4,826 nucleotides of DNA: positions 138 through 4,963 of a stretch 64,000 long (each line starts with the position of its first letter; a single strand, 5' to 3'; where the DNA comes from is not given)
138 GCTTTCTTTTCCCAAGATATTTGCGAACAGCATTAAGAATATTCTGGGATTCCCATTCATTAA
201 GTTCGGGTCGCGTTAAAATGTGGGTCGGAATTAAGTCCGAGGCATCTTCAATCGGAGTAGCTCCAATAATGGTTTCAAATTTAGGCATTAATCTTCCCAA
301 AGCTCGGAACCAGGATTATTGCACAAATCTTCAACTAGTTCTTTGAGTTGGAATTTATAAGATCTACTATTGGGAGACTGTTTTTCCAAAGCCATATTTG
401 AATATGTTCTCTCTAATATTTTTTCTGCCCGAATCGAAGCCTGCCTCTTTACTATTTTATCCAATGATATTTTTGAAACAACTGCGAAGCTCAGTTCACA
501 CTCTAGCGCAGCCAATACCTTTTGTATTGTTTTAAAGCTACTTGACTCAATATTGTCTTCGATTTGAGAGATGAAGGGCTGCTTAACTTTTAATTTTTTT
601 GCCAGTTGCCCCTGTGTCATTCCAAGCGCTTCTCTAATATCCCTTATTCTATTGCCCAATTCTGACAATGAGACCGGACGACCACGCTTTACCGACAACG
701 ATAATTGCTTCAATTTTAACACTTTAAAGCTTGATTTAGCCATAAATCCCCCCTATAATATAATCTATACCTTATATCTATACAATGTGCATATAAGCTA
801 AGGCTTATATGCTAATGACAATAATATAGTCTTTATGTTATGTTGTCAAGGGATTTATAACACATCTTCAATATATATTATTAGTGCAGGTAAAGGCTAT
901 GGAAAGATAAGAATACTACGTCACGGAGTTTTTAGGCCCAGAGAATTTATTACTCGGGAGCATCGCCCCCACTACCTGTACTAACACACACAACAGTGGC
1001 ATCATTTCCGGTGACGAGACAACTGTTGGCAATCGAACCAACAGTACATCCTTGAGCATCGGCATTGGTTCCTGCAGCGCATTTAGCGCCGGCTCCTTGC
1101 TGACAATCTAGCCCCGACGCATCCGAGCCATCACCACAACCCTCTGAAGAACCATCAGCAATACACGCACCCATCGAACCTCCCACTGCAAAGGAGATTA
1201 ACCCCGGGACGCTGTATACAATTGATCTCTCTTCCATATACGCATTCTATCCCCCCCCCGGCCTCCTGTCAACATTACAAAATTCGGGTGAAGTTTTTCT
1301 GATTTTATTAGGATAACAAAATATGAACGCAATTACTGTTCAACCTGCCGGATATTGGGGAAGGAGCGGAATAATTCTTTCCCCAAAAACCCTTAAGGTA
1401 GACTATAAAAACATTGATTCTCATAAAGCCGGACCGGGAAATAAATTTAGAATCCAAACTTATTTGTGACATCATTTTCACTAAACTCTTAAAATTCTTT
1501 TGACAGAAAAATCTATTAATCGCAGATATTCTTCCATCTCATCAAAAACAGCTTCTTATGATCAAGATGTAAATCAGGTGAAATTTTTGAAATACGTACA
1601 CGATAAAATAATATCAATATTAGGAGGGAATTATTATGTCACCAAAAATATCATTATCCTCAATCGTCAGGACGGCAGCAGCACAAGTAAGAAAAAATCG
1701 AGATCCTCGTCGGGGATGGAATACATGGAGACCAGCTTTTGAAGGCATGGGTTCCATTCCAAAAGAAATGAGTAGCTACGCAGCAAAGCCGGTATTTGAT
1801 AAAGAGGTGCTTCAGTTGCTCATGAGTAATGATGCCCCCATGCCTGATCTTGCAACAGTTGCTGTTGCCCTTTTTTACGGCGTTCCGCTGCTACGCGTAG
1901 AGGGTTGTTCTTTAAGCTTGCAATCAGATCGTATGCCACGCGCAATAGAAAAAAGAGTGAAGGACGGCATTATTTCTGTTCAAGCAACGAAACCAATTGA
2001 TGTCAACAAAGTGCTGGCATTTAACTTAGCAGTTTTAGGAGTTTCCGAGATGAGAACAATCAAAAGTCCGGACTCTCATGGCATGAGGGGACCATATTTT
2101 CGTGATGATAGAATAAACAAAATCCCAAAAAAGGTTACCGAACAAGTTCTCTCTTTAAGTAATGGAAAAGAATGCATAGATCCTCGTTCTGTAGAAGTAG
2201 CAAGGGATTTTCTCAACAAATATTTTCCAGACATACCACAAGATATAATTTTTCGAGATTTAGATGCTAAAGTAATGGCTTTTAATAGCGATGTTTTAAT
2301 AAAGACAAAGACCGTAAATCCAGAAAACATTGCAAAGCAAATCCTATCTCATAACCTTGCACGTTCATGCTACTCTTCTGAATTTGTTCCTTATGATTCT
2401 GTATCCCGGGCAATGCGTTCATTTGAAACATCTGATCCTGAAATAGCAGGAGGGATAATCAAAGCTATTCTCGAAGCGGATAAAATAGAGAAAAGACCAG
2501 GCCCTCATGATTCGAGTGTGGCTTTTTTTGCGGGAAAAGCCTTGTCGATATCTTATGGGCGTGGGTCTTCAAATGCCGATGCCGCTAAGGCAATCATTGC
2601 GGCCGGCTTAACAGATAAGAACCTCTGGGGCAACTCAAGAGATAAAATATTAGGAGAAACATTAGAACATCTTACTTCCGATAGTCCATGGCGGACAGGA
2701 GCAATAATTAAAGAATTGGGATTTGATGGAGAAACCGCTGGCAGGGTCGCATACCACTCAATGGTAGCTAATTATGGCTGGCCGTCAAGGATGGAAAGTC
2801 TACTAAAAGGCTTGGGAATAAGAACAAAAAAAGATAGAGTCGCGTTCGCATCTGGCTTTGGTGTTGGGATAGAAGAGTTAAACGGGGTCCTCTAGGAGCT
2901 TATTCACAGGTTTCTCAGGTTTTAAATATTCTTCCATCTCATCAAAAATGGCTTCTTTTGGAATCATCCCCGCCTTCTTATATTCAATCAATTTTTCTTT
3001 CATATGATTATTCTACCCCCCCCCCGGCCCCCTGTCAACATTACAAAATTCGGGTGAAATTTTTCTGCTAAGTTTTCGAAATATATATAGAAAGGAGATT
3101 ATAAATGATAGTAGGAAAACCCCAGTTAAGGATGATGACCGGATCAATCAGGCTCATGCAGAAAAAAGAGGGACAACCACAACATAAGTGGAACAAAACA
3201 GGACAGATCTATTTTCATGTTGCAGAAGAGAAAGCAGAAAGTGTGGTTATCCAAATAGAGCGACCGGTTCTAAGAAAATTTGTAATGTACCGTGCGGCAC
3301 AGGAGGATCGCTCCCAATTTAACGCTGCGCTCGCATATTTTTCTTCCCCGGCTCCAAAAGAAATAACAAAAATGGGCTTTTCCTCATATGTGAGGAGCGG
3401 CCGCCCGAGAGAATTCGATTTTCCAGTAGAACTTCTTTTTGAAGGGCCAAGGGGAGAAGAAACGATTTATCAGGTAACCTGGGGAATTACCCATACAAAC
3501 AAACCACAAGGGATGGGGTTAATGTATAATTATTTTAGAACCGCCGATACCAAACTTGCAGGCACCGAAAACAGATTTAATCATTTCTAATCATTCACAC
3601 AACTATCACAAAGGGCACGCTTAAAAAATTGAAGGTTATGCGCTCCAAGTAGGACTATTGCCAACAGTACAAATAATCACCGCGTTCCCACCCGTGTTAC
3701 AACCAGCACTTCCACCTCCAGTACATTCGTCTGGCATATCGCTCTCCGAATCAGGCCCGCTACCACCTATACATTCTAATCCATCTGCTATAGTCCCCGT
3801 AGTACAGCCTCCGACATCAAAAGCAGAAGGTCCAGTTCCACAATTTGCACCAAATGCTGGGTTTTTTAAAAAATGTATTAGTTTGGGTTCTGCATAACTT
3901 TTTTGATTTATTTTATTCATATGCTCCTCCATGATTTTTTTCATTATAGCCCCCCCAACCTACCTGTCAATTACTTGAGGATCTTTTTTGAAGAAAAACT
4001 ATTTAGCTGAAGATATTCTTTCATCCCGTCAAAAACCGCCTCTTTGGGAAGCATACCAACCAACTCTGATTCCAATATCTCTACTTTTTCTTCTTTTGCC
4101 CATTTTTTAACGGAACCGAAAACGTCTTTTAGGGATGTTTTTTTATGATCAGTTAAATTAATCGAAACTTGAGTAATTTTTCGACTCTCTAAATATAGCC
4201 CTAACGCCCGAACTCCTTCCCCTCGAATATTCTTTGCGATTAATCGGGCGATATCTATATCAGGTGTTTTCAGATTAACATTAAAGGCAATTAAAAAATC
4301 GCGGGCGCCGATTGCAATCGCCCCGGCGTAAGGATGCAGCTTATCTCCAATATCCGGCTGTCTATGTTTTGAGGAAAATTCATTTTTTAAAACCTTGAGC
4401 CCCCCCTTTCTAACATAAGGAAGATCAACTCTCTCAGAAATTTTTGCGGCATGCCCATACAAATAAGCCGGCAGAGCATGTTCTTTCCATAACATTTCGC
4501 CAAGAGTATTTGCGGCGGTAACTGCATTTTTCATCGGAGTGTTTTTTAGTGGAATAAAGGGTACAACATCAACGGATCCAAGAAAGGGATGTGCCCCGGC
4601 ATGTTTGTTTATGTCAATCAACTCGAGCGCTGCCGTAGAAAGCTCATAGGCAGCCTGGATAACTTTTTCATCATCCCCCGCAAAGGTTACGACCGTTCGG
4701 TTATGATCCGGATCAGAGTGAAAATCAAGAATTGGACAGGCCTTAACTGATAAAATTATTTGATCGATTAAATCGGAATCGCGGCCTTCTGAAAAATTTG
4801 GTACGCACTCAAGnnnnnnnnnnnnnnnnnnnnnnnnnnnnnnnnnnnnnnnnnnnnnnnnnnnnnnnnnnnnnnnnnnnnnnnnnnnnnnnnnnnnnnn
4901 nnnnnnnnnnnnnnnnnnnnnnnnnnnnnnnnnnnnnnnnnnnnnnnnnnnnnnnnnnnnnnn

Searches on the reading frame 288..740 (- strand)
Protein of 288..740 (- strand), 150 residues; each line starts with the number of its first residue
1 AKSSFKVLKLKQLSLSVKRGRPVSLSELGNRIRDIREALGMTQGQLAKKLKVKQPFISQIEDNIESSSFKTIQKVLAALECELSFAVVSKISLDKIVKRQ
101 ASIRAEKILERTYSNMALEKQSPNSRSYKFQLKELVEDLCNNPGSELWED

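Call 23: search_protein_families(library=pfam, proteins=[window:288-740:-], max_evalue=0.0001)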
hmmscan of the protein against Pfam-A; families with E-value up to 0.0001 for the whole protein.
window:288-740:- (150 aa): 4 families
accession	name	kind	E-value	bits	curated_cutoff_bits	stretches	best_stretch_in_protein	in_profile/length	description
PF01381.28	HTH_3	-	4.6e-11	43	23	1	32-84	1-53/55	Helix-turn-helix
PF13560.12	HTH_31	-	2.6e-06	28.1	27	1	27-62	1-36/64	Helix-turn-helix domain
PF13744.12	HTH_37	-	1.5e-05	25.2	27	1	26-85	17-77/80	Helix-turn-helix domain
PF12844.13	HTH_19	-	2e-05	24.8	30.2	1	29-66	1-36/64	Helix-turn-helix domain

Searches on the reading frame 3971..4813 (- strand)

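Call 11: search_protein_families(library=ncbifam, proteins=[window:3971-4813:-], max_evalue=0.01)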
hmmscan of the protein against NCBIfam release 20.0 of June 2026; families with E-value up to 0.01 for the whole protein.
window:3971-4813:- (280 aa): 1 family
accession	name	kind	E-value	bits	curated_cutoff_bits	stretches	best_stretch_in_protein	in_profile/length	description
TIGR02024.1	FtcD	equivalog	2.1e-90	302.7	221.25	1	1-279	5-292/298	glutamate formimidoyltransferase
